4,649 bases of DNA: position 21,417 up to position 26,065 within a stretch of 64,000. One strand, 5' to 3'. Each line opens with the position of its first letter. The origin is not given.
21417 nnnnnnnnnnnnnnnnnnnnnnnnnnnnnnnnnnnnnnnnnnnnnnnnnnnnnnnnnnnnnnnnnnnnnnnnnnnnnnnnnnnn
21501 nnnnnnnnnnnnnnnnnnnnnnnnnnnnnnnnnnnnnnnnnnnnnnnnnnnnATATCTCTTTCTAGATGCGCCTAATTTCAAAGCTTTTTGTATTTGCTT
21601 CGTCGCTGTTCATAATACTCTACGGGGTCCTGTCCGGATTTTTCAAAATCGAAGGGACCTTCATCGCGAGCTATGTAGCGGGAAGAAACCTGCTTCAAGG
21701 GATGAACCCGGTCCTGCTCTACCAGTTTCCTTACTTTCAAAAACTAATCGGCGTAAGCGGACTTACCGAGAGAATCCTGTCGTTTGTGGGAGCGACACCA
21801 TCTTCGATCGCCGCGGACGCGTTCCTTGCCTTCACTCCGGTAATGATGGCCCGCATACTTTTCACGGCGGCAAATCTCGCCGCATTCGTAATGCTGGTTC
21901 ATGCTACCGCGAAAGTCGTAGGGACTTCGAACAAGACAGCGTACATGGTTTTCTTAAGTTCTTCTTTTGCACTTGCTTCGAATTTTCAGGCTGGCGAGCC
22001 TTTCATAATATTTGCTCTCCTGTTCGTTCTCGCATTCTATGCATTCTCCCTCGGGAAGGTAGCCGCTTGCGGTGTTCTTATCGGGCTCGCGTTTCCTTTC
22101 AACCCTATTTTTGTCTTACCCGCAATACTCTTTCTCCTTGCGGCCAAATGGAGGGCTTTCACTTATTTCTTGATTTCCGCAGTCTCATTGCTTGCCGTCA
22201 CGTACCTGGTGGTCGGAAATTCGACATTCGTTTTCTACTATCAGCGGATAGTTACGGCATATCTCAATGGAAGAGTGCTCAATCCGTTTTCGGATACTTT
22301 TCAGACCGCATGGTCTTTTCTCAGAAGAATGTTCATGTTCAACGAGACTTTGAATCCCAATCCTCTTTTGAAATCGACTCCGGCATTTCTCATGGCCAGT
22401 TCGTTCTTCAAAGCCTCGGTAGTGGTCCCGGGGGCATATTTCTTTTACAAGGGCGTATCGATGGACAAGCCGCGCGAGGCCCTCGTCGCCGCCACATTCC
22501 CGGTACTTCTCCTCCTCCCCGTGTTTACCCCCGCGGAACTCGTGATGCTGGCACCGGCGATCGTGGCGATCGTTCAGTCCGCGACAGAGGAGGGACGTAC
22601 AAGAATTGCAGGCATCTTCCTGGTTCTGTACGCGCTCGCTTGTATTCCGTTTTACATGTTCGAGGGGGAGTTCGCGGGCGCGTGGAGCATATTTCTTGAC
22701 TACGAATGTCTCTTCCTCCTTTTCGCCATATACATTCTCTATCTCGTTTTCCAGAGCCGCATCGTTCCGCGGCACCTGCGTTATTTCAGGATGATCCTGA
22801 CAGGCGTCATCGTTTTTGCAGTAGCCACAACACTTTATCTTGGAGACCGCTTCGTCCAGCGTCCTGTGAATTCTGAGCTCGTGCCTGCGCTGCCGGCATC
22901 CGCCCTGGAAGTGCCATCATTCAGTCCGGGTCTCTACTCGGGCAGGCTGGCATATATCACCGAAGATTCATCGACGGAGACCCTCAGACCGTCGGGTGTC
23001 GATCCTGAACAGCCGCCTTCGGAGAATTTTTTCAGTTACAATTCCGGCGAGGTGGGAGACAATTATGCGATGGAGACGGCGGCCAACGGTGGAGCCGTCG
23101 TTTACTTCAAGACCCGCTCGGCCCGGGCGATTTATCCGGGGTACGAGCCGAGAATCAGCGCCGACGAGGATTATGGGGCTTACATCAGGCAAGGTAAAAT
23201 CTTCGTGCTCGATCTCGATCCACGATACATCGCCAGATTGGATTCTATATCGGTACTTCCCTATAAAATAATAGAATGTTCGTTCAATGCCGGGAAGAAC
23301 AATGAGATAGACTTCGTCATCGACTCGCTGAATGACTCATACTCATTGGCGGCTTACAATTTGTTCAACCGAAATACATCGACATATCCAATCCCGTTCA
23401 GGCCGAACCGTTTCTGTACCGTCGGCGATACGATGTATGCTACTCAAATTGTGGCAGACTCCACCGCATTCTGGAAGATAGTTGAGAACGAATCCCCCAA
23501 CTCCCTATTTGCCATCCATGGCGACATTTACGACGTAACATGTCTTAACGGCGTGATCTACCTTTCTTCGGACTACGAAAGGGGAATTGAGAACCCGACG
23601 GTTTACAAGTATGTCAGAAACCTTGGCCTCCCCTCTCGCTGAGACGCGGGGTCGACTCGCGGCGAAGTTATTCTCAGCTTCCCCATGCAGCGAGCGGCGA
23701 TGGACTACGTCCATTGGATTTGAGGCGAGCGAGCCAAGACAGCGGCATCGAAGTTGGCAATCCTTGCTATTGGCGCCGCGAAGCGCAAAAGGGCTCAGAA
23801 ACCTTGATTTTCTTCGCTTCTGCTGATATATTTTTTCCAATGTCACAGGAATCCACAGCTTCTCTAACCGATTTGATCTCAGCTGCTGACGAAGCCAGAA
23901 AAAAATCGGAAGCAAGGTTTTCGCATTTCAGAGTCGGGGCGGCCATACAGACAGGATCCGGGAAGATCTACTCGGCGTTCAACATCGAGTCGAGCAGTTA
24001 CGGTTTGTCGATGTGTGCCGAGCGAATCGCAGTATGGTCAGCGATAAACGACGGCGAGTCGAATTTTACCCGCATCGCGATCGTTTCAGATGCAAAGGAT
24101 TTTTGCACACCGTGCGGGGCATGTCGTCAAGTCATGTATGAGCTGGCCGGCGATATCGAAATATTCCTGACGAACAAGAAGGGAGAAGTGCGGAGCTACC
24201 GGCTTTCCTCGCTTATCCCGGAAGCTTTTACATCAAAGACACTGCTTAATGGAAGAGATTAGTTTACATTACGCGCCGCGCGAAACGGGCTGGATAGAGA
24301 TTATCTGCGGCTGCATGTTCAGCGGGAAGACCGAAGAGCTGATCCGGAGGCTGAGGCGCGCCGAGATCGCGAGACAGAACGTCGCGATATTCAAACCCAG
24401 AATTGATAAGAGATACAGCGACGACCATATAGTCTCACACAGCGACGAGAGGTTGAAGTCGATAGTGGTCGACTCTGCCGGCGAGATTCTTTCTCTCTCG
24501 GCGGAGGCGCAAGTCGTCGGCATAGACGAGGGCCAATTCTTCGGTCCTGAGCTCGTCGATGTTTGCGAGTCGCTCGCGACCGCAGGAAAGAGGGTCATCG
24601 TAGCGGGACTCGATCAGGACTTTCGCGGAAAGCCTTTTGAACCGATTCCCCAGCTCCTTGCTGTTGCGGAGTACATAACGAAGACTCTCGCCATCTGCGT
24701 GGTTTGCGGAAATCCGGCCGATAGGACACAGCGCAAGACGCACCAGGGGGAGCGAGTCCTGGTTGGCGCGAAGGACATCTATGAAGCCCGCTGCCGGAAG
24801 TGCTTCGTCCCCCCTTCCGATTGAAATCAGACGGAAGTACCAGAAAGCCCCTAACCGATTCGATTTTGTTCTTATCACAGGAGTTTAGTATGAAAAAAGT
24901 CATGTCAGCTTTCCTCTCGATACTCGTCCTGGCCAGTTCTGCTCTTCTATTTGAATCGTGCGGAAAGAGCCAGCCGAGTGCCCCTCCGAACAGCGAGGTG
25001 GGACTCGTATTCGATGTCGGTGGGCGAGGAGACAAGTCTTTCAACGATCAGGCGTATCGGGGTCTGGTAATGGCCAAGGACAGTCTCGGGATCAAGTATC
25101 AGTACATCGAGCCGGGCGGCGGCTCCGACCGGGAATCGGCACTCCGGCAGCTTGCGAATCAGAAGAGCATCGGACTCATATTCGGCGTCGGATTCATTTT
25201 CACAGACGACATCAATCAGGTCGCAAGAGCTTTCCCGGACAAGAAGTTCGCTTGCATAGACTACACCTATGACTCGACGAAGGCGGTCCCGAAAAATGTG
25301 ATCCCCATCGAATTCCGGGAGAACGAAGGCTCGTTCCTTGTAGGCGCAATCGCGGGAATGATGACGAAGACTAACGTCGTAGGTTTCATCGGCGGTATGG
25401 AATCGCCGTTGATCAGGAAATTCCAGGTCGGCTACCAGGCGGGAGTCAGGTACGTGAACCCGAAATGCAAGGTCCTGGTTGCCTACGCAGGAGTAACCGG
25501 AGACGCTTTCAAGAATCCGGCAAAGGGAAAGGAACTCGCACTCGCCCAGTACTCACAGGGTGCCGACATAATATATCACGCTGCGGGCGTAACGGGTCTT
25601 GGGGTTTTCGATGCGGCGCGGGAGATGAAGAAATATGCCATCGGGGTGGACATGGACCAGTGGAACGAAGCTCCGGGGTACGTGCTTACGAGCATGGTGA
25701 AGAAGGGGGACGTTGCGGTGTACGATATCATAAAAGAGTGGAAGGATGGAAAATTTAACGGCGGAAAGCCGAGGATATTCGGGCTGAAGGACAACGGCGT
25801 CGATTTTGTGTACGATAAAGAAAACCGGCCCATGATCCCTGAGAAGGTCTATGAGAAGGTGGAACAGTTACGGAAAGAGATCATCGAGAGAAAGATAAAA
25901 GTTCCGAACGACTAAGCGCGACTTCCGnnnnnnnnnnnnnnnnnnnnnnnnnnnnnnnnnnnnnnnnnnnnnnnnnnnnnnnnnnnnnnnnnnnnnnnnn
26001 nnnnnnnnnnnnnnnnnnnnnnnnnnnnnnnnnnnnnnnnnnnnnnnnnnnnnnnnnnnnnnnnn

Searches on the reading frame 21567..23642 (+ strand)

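Call 38: search_protein_families(library=pfam, proteins=[window:21567-23642:+], max_evalue=0.00001)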
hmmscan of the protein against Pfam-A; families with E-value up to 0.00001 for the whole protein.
window:21567-23642:+ (691 aa): 1 family
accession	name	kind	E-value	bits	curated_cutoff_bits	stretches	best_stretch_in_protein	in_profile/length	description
PF09594.16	GT87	-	3.9e-11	43.6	25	1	78-318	5-237/237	Glycosyltransferase family 87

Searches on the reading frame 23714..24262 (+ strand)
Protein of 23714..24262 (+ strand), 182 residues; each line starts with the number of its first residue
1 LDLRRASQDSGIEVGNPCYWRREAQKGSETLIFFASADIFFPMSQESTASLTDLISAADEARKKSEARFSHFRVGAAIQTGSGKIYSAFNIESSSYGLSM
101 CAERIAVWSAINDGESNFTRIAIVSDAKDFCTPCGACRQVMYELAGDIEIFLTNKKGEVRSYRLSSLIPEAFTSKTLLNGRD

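Call 38: search_protein_families(library=pfam, proteins=[window:23714-24262:+], max_evalue=0.00001)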
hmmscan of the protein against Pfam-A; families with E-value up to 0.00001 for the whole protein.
window:23714-24262:+ (182 aa): 2 families
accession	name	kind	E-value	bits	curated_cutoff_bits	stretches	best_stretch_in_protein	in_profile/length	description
PF00383.29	dCMP_cyt_deam_1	-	2.9e-13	50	25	1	53-144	6-93/102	Cytidine and deoxycytidylate deaminase zinc-binding region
PF08211.18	dCMP_cyt_deam_2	-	2.4e-06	28.2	25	1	49-121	39-110/130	Cytidine and deoxycytidylate deaminase zinc-binding region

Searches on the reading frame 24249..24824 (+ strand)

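Call 38: search_protein_families(library=pfam, proteins=[window:24249-24824:+], max_evalue=0.00001)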
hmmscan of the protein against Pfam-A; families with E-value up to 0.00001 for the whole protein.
window:24249-24824:+ (191 aa): 1 family
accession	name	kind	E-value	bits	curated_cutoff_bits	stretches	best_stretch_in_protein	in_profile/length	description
PF00265.24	TK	-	2.4e-54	184.3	20.6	1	14-186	1-176/176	Thymidine kinase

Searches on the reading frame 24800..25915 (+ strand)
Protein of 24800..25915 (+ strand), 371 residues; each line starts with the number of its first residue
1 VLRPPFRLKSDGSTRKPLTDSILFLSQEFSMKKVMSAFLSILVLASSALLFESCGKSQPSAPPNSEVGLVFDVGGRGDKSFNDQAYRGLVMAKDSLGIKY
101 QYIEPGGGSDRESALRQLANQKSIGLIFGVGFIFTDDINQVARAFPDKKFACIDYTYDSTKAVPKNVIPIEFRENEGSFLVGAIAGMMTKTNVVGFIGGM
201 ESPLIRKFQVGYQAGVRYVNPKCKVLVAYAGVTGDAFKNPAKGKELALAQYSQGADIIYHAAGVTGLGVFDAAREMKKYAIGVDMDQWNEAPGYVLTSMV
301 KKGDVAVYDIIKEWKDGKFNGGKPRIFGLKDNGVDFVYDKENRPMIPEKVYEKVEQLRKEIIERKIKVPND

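Call 38: search_protein_families(library=pfam, proteins=[window:24800-25915:+], max_evalue=0.00001)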
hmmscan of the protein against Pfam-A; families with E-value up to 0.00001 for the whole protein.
window:24800-25915:+ (371 aa): 1 family
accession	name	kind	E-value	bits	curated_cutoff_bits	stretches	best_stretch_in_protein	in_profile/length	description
PF02608.20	Bmp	-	1.4e-76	257.8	24.1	1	68-370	4-299/301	ABC transporter substrate-binding protein PnrA-like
